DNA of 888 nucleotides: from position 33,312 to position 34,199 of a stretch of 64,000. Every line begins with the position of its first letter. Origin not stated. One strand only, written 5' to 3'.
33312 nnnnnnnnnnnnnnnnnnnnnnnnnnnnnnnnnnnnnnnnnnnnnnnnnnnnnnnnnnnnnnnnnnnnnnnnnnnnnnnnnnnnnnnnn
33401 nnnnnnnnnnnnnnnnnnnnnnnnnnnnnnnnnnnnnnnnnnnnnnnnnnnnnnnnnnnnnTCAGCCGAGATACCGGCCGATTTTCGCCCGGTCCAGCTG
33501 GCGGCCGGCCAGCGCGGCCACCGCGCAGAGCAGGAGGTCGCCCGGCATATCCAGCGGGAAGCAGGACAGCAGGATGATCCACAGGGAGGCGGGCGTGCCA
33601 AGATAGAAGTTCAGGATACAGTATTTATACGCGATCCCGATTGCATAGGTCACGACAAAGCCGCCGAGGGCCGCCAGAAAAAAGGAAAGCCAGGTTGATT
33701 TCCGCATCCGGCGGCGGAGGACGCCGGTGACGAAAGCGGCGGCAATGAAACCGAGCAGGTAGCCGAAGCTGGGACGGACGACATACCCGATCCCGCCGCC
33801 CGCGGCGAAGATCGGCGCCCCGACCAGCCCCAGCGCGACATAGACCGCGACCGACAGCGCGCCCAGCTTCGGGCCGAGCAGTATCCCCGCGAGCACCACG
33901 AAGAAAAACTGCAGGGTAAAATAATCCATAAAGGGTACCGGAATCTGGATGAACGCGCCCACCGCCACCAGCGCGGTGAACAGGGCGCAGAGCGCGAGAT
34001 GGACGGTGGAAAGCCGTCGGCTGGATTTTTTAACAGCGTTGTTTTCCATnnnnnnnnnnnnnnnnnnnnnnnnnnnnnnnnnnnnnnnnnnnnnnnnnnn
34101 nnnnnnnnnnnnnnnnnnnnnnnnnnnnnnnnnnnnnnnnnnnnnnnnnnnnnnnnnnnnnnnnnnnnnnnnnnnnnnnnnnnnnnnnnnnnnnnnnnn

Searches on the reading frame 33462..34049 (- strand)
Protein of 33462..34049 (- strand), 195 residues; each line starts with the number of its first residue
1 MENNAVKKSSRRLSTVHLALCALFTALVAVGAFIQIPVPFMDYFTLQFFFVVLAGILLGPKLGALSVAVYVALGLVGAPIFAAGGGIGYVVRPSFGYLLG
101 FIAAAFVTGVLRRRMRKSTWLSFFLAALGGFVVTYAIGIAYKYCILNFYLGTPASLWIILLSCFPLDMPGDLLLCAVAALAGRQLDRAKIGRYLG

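Call 13: search_protein_families(library=pfam, proteins=[window:33462-34049:-], max_evalue=0.001)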
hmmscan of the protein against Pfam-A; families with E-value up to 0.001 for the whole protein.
window:33462-34049:- (195 aa): 3 families
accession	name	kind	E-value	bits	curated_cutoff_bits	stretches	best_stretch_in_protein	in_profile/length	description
PF02632.19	BioY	-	4.3e-37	127.6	25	1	44-186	6-139/140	BioY family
PF07155.17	ECF-ribofla_trS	-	1.5e-08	35.3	26.7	1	13-162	2-152/172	ECF-type riboflavin transporter, S component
PF09512.15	ThiW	-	0.00051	20.6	30.3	0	18-164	1-130/150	Thiamine-precursor transporter protein (ThiW)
